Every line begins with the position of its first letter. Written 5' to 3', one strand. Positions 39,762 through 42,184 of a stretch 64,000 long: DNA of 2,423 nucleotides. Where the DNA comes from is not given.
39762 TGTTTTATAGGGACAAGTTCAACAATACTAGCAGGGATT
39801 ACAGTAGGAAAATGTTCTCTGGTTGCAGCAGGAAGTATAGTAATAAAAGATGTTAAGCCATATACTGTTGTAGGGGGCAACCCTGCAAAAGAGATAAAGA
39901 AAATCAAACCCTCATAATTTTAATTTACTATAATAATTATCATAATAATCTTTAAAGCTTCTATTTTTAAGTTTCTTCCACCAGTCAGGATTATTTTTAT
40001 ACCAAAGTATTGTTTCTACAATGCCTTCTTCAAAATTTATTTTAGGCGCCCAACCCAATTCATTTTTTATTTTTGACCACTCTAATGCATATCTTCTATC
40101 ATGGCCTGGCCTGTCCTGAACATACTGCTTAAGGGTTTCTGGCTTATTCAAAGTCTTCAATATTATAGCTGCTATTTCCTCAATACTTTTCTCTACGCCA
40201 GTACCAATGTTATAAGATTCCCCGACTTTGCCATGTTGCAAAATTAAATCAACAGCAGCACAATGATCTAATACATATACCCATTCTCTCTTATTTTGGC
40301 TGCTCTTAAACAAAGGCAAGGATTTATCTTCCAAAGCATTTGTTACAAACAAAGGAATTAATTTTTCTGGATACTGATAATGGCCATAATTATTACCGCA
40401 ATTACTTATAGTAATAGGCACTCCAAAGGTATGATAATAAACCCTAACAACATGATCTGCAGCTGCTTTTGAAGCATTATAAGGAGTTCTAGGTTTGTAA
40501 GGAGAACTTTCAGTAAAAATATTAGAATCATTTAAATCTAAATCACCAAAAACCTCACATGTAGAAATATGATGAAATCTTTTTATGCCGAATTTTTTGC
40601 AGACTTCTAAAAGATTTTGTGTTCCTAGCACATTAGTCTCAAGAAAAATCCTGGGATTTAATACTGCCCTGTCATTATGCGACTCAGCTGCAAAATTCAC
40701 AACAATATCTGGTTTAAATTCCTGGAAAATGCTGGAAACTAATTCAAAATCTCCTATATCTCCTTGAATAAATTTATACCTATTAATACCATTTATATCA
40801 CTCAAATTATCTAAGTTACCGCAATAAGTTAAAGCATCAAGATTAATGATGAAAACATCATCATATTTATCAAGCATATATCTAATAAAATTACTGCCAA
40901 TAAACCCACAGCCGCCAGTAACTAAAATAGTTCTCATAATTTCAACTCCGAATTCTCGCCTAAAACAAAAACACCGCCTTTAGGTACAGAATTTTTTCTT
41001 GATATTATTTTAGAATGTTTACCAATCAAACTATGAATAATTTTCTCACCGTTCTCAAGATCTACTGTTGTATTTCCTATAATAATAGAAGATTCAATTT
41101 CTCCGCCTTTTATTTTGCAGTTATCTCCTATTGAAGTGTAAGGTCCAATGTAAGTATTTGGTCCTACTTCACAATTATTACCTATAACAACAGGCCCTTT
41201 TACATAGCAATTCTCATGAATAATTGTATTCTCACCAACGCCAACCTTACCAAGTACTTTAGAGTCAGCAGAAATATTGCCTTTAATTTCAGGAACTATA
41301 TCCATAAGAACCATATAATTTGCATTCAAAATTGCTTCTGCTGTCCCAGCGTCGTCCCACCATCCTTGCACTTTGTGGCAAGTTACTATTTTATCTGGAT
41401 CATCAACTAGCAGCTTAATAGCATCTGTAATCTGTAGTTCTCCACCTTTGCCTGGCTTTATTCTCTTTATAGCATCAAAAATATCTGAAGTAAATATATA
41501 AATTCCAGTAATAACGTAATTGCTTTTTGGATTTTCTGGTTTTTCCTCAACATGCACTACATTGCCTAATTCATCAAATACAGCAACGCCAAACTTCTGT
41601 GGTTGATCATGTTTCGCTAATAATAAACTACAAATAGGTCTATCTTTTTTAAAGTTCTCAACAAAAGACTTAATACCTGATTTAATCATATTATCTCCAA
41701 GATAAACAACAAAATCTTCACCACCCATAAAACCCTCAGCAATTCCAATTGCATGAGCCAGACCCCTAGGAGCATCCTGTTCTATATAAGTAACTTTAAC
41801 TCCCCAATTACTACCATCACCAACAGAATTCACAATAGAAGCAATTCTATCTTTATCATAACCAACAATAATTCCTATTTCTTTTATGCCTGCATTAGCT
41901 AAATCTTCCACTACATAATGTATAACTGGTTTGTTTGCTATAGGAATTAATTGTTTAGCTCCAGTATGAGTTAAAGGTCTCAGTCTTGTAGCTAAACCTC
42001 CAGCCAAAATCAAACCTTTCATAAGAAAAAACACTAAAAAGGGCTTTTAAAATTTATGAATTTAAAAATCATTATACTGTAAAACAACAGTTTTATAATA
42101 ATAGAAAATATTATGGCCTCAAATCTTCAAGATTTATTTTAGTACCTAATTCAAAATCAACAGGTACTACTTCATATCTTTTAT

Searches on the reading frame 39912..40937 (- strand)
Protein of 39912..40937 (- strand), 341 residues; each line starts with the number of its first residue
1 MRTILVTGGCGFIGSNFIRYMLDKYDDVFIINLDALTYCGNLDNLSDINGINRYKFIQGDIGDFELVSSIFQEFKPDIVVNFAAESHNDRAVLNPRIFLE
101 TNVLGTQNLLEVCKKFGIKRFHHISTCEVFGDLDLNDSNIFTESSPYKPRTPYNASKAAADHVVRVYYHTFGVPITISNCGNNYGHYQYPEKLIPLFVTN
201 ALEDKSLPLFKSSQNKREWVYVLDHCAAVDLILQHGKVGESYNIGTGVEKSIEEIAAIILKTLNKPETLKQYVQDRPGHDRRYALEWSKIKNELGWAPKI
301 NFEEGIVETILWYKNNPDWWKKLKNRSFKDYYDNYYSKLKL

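Call 4: search_protein_families(library=pfam, proteins=[window:39912-40937:-], max_evalue=0.01)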
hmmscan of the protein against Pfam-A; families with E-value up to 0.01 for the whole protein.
window:39912-40937:- (341 aa): 7 families
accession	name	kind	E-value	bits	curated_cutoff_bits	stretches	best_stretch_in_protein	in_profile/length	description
PF16363.11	GDP_Man_Dehyd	-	2.7e-80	270.7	27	1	5-308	1-331/332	GDP-mannose 4,6 dehydratase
PF01370.27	Epimerase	-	5.8e-62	209.7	20.9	1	4-245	1-240/240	NAD dependent epimerase/dehydratase family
PF01073.25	3Beta_HSD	-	3.2e-18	66.2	22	1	5-164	1-157/280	3-beta hydroxysteroid dehydrogenase/isomerase family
PF07993.18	NAD_binding_4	-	8.8e-16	58.3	20.1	1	6-186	1-210/258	Male sterility protein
PF02719.21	Polysacc_synt_2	-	1.7e-15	57.5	20.2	1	4-126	1-128/293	Polysaccharide biosynthesis protein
PF04321.23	RmlD_sub_bind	-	7.6e-15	55.2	27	1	3-168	2-140/287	RmlD substrate binding domain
PF13460.12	NAD_binding_10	-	4.6e-05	23.8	27.2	1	41-165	28-132/184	NAD(P)H-binding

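Call 5: search_protein_families(library=ncbifam, proteins=[window:39912-40937:-], max_evalue=0.1)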
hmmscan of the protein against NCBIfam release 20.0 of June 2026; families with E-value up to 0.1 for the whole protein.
window:39912-40937:- (341 aa): 32 families (the best 25 are shown)
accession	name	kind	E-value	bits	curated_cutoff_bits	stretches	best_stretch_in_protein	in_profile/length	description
TIGR01181.1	dTDP_gluc_dehyt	equivalog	1e-132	442.1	365.1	1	4-323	2-321/321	dTDP-glucose 4,6-dehydratase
NF007490.0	PRK10084.1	subfamily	4.5e-102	341.7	649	1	4-336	3-357/361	dTDP-glucose 4,6-dehydratase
NF007582.0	PRK10217.1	equivalog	1.8e-98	329.9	698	1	1-329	1-347/355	dTDP-glucose 4,6-dehydratase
TIGR04180.1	EDH_00030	hypoth_equivalog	2.4e-40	138.5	475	1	4-300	1-296/297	NAD-dependent 4,6-dehydratase LegB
TIGR01179.1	galE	equivalog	2.2e-37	128.6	262.3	2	4-167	2-159/332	UDP-glucose 4-epimerase GalE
TIGR02622.1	CDP_4_6_dhtase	equivalog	1.4e-30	106.7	278.45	1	2-316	5-333/352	CDP-glucose 4,6-dehydratase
TIGR02197.1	heptose_epim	equivalog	3.6e-24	85.5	274.6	1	4-315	1-315/316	ADP-glyceromanno-heptose 6-epimerase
NF007956.0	PRK10675.1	subfamily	4.8e-22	78.5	394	2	3-164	2-160/338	UDP-glucose 4-epimerase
TIGR01472.1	gmd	equivalog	8e-20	71.3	415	1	4-264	3-269/342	GDP-mannose 4,6-dehydratase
TIGR01214.1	rmlD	equivalog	3.4e-14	52.6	224.05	1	3-169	1-140/285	dTDP-4-dehydrorhamnose reductase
TIGR03466.1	HpnA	hypoth_equivalog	1.6e-13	50.3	367.65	1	3-246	2-230/327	hopanoid-associated sugar epimerase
NF008360.0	PRK11150.1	equivalog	2e-13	50.2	452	1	4-266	2-257/310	ADP-glyceromanno-heptose 6-epimerase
TIGR01746.1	Thioester-redct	subfamily_domain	2.4e-13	50.1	213.35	1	98-186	108-198/371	thioester reductase domain-containing protein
NF008872.0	PRK11908.1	equivalog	4.3e-13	49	294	1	1-269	1-277/349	bifunctional UDP-4-keto-pentose/UDP-xylose synthase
NF011728.1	PRK15181.1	equivalog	5.1e-13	48.7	760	1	4-315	18-339/348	Vi polysaccharide biosynthesis UDP-N-acetylglucosaminuronic acid C-4 epimerase TviC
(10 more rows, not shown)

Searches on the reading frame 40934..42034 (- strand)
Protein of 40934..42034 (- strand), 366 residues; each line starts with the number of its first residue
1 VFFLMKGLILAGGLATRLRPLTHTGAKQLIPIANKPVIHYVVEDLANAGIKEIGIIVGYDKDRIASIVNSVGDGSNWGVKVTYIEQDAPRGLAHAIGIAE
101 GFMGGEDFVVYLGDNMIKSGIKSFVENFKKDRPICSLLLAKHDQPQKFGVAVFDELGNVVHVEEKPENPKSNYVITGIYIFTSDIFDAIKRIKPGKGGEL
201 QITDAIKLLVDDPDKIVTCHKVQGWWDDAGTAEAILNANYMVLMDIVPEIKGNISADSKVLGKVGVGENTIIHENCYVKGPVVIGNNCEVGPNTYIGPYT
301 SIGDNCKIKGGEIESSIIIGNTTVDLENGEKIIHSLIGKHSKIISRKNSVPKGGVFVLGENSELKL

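Call 4: search_protein_families(library=pfam, proteins=[window:40934-42034:-], max_evalue=0.01)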
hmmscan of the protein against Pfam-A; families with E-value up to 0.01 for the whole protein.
window:40934-42034:- (366 aa): 6 families
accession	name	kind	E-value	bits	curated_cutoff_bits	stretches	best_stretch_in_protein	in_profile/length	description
PF00483.29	NTP_transferase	-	9.3e-56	189.6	21.2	1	6-241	1-241/245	Nucleotidyl transferase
PF00132.30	Hexapep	-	2.1e-14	52.9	27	2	266-297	4-35/36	Bacterial transferase hexapeptide (six repeats)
PF25084.1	LbH_EIF2B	-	1.6e-10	41.3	54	2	268-353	8-90/105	EIF2B subunit epsilon LbH domain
PF12804.13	NTP_transf_3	-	8.4e-09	36.2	27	1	7-131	1-114/160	MobA-like NTP transferase domain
PF14602.12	Hexapep_2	-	0.0002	21.5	27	1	281-311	1-29/34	Hexapeptide repeat of succinyl-transferase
PF02348.25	CTP_transf_3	-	0.0039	17.5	22.6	1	27-101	16-83/217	Cytidylyltransferase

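Call 5: search_protein_families(library=ncbifam, proteins=[window:40934-42034:-], max_evalue=0.1)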
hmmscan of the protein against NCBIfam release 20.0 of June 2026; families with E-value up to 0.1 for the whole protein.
window:40934-42034:- (366 aa): 57 families (the best 25 are shown)
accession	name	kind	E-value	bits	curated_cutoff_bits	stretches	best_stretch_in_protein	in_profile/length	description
TIGR01208.1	rmlA_long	equivalog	3.4e-116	388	320.25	1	6-366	1-353/353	glucose-1-phosphate thymidylyltransferase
TIGR03992.1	Arch_glmU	subfamily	6.7e-79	265.6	292.1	1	5-325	1-311/393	bifunctional sugar-1-phosphate nucleotidylyltransferase/acetyltransferase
NF041173.1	Sug_nt_acttase_Thmprot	equivalog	4.3e-56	190.6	600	1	5-324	1-310/405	bifunctional sugar-1-phosphate nucleotidylyltransferase/acetyltransferase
TIGR01207.1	rmlA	equivalog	4.2e-51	173.7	360.65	1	6-242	1-236/286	glucose-1-phosphate thymidylyltransferase RfbA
NF041313.1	UDPGP_AglF_Halo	equivalog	8.7e-51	172.6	400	1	5-238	1-230/234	UTP--glucose-1-phosphate uridylyltransferase AglF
NF012024.0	PRK15480.1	equivalog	2e-47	161.8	588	1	5-242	4-240/292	glucose-1-phosphate thymidylyltransferase RfbA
TIGR01099.1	galU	equivalog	3.5e-41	141.5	326.8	2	79-237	94-260/261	UTP--glucose-1-phosphate uridylyltransferase GalU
NF052502.1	man1P_GTase_Rv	exception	3.7e-35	121.4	440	1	7-346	3-327/352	mannose-1-phosphate guanylyltransferase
NF010934.1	PRK14354.1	equivalog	6.6e-26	90.8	450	1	8-324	3-322/447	bifunctional UDP-N-acetylglucosamine diphosphorylase/glucosamine-1-phosphate N-acetyltransferase GlmU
TIGR01173.1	glmU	equivalog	1.1e-25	90.4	366.85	1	8-323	4-322/452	bifunctional UDP-N-acetylglucosamine diphosphorylase/glucosamine-1-phosphate N-acetyltransferase GlmU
NF010937.0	PRK14357.1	equivalog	1.4e-25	90.1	658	1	5-324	1-315/448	bifunctional UDP-N-acetylglucosamine diphosphorylase/glucosamine-1-phosphate N-acetyltransferase GlmU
NF003670.0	PRK05293.1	equivalog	1.9e-24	86.3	470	1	7-344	7-376/382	glucose-1-phosphate adenylyltransferase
NF045761.1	NAMPUrTaseMurU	equivalog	1.5e-22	80.6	250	1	5-238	1-223/226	N-acetylmuramate alpha-1-phosphate uridylyltransferase MurU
NF010935.0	PRK14355.1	equivalog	2.2e-22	79.3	718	1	7-321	6-325/459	bifunctional UDP-N-acetylglucosamine diphosphorylase/glucosamine-1-phosphate N-acetyltransferase GlmU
NF010932.0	PRK14352.1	equivalog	1.6e-20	73.2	611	1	8-324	10-333/488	bifunctional UDP-N-acetylglucosamine diphosphorylase/glucosamine-1-phosphate N-acetyltransferase GlmU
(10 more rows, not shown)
